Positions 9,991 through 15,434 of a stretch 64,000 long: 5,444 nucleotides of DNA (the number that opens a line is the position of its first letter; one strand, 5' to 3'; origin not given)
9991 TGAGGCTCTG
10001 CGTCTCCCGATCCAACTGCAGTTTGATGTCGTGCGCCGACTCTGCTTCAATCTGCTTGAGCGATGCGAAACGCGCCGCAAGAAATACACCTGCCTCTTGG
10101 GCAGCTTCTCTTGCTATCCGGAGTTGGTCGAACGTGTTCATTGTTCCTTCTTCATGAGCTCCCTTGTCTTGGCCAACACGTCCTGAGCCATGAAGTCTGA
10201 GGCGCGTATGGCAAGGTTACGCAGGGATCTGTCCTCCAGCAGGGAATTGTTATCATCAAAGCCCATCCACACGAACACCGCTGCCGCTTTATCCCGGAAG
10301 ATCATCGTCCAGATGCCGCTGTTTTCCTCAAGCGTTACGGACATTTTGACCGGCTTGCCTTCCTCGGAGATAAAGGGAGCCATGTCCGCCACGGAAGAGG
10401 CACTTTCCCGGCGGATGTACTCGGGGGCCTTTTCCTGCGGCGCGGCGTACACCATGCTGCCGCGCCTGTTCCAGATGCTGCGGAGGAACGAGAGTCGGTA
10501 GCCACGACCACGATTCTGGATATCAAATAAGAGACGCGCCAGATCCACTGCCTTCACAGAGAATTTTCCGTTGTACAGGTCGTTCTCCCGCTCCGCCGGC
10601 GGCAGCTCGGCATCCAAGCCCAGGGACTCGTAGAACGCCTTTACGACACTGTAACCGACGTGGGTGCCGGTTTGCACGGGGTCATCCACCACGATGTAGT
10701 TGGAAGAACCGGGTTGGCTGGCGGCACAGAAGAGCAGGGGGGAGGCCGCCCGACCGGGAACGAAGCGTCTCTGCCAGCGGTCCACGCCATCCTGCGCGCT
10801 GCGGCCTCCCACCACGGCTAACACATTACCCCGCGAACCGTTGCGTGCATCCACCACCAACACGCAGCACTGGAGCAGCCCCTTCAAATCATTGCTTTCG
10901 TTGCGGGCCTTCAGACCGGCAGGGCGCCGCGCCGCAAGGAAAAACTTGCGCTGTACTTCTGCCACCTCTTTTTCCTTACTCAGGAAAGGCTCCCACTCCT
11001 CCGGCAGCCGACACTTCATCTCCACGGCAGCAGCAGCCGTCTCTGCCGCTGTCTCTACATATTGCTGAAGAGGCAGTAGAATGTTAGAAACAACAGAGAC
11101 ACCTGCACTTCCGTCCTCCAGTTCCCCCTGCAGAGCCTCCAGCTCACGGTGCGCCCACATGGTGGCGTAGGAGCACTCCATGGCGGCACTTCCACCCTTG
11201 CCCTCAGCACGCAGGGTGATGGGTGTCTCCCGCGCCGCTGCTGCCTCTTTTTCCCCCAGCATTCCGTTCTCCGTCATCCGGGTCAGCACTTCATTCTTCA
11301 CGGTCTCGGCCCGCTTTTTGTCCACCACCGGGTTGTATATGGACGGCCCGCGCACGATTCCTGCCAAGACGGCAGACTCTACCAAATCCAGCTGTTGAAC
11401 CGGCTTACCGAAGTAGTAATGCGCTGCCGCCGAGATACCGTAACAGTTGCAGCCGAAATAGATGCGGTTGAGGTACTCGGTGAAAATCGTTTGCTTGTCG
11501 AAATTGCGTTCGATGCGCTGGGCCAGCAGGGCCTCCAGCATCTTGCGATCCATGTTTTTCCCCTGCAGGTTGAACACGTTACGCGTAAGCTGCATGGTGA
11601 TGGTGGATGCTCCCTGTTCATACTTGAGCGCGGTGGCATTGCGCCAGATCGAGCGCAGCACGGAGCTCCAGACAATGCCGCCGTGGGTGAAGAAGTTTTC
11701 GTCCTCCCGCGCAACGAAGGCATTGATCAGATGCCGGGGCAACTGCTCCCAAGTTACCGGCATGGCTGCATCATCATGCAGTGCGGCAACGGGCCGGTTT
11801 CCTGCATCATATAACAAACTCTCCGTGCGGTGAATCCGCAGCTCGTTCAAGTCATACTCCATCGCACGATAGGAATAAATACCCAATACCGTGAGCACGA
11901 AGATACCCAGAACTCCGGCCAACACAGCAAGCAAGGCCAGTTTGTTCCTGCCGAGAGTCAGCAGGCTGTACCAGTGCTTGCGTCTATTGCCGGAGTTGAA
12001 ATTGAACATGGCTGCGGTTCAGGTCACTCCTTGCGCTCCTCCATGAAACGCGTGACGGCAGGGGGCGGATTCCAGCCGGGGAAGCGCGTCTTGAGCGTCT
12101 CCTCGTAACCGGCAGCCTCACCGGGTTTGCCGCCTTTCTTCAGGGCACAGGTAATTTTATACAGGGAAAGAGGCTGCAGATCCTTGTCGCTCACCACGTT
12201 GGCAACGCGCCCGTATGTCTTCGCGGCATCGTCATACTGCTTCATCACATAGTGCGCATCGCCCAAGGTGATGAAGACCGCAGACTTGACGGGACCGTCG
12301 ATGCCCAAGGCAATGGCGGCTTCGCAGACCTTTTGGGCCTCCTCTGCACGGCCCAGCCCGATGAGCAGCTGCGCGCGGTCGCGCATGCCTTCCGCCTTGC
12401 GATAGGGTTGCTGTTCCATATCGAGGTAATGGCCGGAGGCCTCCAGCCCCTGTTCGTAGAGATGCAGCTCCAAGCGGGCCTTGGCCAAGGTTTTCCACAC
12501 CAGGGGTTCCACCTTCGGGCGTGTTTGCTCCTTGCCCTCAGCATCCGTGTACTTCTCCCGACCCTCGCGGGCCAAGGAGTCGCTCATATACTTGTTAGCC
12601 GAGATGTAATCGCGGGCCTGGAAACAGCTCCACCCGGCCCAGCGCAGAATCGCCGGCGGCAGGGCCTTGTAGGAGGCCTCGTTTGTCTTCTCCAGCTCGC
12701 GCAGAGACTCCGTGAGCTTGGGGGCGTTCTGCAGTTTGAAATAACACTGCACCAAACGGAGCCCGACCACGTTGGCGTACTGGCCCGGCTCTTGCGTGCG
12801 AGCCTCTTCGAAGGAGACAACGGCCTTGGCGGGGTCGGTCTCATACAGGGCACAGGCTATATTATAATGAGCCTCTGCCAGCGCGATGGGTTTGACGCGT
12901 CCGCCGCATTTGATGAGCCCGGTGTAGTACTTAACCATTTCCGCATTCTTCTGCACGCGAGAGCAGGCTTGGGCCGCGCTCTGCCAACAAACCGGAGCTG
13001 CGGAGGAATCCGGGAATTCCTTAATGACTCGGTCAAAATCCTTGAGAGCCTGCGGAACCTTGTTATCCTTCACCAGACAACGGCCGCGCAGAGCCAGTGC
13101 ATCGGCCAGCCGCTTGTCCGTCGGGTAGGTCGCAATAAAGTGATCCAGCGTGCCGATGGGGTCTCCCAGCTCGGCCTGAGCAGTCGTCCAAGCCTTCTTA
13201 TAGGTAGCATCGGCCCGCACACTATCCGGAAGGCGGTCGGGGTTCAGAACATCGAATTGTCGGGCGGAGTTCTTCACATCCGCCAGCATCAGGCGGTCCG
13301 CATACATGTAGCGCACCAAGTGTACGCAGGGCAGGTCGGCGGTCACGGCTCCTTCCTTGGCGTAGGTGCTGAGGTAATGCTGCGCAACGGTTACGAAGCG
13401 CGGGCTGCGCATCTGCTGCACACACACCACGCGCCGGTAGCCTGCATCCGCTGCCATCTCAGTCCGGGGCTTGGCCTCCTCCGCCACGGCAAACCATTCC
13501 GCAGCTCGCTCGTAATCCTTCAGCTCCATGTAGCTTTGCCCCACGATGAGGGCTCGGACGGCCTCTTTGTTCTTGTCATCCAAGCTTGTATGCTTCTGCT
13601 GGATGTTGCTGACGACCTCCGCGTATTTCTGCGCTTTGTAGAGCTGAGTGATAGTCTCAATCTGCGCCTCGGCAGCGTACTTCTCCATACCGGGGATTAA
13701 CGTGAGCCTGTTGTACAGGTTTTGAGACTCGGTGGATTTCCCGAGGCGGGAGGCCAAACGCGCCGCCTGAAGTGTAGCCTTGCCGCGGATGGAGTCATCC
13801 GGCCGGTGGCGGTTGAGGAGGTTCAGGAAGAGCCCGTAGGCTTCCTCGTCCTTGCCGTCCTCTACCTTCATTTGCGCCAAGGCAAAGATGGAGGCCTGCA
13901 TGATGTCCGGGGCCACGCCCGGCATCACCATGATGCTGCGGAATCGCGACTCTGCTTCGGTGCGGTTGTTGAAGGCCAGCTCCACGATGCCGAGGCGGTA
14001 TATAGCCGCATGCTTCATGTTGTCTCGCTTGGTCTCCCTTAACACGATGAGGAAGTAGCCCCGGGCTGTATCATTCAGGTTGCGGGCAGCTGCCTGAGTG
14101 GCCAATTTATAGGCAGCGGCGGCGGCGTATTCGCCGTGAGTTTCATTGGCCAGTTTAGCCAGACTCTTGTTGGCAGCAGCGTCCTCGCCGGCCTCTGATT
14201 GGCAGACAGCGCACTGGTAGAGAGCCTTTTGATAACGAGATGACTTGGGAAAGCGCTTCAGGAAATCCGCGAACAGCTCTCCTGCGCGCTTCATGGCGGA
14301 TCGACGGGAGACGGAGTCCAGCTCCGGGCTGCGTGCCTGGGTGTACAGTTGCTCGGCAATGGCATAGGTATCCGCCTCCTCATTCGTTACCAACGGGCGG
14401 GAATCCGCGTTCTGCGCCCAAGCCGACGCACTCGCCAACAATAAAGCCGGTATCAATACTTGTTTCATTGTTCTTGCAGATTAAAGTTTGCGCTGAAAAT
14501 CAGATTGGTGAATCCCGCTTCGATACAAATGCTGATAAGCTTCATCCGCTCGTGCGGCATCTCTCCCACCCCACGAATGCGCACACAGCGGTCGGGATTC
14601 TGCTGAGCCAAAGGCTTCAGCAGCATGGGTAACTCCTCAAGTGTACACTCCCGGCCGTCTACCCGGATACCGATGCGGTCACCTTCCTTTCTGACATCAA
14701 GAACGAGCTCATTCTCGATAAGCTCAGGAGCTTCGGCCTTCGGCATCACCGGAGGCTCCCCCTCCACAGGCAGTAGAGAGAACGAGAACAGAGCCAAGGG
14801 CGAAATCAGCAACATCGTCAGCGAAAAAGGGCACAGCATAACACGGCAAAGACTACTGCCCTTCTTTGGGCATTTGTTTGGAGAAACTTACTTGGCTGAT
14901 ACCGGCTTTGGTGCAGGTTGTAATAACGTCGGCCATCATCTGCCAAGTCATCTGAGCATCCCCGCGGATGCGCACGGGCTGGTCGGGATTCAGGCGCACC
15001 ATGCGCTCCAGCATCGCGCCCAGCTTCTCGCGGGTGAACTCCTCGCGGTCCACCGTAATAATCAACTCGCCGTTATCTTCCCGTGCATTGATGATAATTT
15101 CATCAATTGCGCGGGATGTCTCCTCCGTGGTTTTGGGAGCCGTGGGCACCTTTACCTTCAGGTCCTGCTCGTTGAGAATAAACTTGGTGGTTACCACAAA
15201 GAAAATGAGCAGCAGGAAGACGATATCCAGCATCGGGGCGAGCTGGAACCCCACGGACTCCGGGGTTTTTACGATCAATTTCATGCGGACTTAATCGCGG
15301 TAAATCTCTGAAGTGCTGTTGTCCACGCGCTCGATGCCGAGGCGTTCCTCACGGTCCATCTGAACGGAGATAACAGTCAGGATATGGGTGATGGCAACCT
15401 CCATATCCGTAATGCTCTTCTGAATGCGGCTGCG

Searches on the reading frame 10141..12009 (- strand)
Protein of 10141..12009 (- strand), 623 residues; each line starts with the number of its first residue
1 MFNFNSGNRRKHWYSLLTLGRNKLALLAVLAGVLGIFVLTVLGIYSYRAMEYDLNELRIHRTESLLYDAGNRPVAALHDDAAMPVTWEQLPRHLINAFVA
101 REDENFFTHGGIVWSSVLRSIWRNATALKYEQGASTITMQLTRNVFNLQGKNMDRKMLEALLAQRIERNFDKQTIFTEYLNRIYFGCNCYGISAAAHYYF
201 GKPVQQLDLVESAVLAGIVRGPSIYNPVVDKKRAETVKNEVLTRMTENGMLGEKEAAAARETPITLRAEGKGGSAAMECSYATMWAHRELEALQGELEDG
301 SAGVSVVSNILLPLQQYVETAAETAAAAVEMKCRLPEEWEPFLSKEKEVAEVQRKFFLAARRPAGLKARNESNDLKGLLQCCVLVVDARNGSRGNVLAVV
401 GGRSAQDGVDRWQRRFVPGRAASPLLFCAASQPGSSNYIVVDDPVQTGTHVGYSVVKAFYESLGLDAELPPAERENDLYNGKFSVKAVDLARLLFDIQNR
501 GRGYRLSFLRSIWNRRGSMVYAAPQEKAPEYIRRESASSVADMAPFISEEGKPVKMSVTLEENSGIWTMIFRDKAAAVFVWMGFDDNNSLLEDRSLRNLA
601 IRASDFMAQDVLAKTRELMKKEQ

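Call 50: search_protein_families(library=pfam, proteins=[window:10141-12009:-], max_evalue=0.00001)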
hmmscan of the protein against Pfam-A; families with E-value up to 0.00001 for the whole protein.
window:10141-12009:- (623 aa): 1 family
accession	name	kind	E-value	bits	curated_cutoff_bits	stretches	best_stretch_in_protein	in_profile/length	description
PF00912.28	Transgly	-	5.9e-56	189.1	27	1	76-245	7-177/178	Transglycosylase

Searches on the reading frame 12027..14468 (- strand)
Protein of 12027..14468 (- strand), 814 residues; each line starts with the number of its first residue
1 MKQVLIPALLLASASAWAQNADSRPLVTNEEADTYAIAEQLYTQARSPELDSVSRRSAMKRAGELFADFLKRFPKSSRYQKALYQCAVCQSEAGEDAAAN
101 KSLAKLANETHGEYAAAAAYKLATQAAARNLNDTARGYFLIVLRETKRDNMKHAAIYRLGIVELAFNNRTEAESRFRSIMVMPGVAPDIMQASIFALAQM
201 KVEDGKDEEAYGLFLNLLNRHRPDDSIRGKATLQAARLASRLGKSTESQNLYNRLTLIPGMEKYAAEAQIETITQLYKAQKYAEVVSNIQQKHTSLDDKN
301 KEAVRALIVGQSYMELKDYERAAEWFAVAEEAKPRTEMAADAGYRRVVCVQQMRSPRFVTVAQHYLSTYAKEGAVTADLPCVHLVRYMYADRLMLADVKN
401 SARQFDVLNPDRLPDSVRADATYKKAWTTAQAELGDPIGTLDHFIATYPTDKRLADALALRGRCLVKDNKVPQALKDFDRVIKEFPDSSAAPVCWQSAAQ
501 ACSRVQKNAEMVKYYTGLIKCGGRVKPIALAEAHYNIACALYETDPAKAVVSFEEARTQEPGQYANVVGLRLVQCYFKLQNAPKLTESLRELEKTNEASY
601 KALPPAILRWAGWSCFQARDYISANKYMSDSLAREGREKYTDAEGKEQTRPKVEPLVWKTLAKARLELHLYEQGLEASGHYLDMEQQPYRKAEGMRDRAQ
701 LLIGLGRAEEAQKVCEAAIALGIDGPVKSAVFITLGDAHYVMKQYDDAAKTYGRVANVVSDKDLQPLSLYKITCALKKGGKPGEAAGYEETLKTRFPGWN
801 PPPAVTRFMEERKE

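Call 50: search_protein_families(library=pfam, proteins=[window:12027-14468:-], max_evalue=0.00001)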
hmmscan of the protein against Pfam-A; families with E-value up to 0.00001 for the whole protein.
window:12027-14468:- (814 aa): 5 families
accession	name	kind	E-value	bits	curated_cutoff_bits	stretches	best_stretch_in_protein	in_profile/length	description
PF13174.12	TPR_6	-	6.8e-14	51.9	26.3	0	457-488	2-33/33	Tetratricopeptide repeat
PF07719.23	TPR_2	-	9.3e-13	47.7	27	0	455-487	1-33/34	Tetratricopeptide repeat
PF14559.12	TPR_19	-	1.4e-10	41.8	25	0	541-582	2-41/68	Tetratricopeptide repeat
PF00515.34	TPR_1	-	3.1e-08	33.5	27.8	0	455-487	1-33/34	Tetratricopeptide repeat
PF13181.12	TPR_8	-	3.8e-06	27.1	25.7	0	310-334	8-32/34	Tetratricopeptide repeat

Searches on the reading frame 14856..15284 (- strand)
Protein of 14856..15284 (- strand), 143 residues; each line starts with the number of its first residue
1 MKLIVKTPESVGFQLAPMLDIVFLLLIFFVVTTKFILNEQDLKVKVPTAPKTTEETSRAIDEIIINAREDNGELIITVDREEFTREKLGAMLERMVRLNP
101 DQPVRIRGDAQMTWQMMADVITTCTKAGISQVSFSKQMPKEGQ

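Call 51: search_protein_families(library=pfam, proteins=[window:14856-15284:-], max_evalue=0.00001)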
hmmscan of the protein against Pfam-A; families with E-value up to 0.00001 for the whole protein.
window:14856-15284:- (143 aa): 1 family
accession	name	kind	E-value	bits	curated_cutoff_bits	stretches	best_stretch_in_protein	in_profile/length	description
PF02472.21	ExbD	-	9.3e-23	81.1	25.4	1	12-135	7-124/128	Biopolymer transport protein ExbD/TolR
